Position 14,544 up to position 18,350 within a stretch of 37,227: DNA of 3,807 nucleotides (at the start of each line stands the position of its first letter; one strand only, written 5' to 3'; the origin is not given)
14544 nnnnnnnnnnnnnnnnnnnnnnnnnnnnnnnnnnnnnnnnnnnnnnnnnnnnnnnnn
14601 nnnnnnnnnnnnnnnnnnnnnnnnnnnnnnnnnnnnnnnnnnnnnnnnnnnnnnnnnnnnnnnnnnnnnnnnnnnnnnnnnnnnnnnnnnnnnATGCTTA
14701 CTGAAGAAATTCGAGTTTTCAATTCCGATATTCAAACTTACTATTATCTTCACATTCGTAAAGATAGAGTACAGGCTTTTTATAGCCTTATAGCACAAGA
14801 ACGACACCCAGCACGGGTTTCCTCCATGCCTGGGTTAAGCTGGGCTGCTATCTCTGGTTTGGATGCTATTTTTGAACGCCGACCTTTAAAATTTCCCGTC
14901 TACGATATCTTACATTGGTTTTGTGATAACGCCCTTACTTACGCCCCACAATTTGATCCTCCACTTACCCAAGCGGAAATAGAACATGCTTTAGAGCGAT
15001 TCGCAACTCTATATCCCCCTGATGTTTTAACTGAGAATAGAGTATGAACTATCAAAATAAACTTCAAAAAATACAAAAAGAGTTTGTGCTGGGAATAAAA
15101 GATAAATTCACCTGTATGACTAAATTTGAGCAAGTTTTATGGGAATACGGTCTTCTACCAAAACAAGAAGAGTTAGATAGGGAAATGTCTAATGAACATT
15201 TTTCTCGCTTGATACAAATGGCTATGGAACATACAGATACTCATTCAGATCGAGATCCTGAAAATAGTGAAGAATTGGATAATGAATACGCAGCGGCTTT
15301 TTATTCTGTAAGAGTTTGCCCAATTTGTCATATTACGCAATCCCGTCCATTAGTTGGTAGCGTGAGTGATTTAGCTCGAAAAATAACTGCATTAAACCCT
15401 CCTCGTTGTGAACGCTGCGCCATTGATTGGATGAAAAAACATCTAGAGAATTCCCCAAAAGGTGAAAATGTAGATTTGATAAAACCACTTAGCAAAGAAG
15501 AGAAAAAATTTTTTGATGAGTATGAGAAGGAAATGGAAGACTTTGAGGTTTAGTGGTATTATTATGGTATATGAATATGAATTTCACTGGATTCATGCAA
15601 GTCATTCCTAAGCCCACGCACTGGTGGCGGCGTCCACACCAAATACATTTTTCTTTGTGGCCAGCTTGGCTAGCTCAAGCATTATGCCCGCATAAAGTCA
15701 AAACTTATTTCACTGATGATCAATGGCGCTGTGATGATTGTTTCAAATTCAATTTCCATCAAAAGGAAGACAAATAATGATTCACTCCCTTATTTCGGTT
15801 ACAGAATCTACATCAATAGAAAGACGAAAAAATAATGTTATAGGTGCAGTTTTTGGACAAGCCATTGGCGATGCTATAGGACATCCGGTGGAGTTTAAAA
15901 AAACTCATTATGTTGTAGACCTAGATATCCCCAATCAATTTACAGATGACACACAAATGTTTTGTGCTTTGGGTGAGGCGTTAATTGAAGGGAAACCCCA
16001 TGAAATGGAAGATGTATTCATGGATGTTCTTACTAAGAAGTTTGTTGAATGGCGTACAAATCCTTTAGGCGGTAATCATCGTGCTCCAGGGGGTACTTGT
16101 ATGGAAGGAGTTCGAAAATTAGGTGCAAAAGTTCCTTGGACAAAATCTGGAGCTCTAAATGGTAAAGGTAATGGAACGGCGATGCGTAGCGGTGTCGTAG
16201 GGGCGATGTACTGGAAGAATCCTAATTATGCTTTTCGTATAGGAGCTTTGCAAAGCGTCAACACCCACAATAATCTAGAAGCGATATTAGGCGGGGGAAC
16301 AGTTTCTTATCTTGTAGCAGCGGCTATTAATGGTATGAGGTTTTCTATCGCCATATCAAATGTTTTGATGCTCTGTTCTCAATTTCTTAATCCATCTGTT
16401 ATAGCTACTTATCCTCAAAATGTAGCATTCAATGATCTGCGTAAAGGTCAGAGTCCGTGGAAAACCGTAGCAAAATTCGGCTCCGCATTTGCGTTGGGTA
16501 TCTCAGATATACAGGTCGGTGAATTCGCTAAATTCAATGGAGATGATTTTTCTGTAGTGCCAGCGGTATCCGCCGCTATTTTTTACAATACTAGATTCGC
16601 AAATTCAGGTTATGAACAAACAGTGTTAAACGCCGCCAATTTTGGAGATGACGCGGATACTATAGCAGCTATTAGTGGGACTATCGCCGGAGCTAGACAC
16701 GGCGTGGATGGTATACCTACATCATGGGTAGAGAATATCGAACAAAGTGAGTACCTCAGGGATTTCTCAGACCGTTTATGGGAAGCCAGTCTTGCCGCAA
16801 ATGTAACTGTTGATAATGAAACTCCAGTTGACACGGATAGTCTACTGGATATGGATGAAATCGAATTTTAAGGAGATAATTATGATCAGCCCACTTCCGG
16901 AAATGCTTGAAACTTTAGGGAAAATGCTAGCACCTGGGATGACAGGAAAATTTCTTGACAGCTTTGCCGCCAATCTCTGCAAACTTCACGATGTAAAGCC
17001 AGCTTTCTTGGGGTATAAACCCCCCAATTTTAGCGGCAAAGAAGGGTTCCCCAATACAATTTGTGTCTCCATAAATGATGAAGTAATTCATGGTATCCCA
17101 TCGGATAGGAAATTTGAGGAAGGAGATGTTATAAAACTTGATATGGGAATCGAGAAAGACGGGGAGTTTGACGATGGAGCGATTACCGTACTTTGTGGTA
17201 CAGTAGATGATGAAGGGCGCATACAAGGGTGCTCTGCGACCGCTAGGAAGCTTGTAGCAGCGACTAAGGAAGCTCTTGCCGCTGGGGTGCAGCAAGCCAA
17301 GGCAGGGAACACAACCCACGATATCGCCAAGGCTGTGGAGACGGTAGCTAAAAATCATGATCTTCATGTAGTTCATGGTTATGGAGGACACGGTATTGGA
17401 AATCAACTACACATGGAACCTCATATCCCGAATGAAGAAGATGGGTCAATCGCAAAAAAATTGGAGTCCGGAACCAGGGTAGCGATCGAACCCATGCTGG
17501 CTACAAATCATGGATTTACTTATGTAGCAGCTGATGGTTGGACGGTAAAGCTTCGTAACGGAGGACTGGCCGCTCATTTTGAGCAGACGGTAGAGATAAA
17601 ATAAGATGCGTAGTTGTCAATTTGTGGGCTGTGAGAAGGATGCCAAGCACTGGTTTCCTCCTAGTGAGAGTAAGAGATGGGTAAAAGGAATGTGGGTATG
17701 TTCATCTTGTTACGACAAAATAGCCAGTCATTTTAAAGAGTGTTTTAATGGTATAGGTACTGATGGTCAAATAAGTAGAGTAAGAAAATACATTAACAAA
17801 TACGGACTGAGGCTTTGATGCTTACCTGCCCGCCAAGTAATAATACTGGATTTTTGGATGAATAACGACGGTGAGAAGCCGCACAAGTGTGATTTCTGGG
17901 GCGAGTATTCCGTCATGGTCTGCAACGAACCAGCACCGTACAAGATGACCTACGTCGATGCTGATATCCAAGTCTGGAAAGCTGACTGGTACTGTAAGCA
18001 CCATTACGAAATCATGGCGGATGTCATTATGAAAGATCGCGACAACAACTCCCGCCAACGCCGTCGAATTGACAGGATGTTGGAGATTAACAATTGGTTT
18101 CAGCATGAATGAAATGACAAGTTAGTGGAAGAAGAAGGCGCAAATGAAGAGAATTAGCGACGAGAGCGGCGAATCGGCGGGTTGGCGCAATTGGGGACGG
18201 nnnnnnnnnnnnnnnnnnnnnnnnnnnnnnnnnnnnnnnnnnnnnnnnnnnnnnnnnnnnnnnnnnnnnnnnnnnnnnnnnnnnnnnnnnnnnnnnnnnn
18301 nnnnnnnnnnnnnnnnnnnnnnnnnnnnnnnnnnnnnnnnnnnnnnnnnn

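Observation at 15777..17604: ADP-ribosylglycohydrolase translationally coupled to a methionine aminopeptidase within the tRNA-rich region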

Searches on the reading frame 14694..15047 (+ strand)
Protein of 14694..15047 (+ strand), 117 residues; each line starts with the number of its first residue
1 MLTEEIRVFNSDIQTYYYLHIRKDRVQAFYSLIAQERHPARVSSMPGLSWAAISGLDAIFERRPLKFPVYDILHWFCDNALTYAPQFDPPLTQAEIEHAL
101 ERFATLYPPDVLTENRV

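Call 5: search_protein_families(library=pfam, proteins=[window:14694-15047:+], max_evalue=0.01)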
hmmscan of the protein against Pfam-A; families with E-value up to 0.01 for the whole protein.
window:14694-15047:+ (117 aa): 0 families

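Call 8: search_protein_families(library=phrogs, proteins=[window:14694-15047:+], max_evalue=0.001)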
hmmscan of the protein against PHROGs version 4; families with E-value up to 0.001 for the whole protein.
window:14694-15047:+ (117 aa): 0 families

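Call 64: search_protein_families(library=padloc, proteins=[window:14694-15047:+], max_evalue=0.001)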
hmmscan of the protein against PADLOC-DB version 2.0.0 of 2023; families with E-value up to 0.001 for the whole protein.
window:14694-15047:+ (117 aa): 0 families

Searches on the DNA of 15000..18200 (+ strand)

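Call 6: search_dna_similar(query=window:15000-18200:+, collection=phages, mode=near, max_rows=20)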
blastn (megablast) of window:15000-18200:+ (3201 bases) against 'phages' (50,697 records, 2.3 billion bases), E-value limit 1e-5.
No match.
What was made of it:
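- Tried and rejected: Megablast of 15000-18200 against GenBank phages: no match (call 6).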
